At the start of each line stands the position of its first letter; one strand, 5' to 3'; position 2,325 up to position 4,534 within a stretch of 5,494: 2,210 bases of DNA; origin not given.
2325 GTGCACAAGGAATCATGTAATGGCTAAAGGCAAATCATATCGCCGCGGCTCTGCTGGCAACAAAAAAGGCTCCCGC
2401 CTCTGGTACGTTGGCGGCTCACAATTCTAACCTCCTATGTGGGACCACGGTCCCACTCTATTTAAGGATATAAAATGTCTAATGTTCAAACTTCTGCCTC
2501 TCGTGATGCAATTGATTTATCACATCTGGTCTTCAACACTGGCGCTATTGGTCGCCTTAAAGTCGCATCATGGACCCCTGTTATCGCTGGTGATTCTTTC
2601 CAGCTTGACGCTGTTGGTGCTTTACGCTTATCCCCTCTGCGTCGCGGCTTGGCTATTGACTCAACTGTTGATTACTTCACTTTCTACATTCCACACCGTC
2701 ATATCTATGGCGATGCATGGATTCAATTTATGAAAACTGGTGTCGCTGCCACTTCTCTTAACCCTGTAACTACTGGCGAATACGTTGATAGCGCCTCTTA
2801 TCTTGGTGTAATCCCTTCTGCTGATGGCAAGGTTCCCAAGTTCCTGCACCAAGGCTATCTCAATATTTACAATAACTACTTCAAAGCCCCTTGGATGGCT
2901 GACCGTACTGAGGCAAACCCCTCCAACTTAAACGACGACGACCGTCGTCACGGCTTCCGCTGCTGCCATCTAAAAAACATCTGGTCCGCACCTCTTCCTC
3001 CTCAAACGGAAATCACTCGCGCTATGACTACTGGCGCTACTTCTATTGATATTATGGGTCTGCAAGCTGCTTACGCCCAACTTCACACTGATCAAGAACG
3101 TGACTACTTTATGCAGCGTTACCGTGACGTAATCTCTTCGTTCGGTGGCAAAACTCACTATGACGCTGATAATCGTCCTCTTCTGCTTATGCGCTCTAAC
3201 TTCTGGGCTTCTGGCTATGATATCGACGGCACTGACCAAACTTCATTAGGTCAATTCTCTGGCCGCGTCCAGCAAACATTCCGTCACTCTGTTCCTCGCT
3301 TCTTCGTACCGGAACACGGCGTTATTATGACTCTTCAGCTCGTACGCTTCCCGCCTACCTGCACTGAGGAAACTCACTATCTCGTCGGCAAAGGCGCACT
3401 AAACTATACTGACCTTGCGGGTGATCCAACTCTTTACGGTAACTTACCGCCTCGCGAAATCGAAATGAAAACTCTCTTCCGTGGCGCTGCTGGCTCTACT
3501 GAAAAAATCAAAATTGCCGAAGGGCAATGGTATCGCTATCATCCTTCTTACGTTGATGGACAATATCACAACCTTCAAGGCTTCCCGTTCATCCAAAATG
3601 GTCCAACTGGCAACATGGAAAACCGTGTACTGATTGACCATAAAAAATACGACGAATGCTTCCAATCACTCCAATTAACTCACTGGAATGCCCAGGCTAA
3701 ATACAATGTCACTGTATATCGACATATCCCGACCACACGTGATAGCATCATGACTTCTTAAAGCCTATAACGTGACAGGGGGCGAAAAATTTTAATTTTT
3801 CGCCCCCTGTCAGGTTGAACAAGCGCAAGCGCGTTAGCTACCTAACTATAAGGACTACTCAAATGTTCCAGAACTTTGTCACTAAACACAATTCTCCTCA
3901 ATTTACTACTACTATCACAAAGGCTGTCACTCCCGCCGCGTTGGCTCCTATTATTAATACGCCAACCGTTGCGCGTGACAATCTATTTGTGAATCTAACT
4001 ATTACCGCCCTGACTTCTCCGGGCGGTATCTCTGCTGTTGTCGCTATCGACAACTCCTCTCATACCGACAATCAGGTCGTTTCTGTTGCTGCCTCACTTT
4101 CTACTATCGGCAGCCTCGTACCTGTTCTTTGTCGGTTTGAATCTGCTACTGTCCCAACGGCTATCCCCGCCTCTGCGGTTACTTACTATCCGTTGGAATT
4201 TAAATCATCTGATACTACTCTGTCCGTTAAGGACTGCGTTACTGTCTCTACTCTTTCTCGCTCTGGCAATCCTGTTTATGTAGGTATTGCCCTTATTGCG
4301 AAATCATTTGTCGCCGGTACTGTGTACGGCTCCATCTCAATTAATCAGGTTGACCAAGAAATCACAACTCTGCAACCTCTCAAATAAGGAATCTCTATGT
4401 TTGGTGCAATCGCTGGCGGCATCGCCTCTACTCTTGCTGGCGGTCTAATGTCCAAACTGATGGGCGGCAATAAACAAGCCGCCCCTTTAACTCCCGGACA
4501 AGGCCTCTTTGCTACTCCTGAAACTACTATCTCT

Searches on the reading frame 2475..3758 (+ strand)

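Call 4: search_protein_families(library=pfam, proteins=[window:2475-3758:+], max_evalue=0.01)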
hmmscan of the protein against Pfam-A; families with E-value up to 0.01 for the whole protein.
window:2475-3758:+ (428 aa): 1 family
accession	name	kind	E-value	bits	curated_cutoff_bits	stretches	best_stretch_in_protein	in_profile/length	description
PF02305.22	Phage_F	-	3e-151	505.1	25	2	187-426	249-501/501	Capsid protein (F protein)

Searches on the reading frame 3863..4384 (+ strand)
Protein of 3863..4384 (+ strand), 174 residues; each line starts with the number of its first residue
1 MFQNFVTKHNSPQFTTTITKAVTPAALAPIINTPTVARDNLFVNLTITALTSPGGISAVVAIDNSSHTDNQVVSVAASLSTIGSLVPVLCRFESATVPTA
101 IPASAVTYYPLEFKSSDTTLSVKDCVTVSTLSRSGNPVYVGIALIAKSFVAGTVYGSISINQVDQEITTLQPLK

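Call 4: search_protein_families(library=pfam, proteins=[window:3863-4384:+], max_evalue=0.01)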
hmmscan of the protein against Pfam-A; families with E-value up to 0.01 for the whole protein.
window:3863-4384:+ (174 aa): 1 family
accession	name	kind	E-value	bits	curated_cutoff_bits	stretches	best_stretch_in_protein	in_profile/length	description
PF02306.20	Phage_G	-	1.8e-30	106.4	25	1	1-174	1-175/175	Major spike protein (G protein)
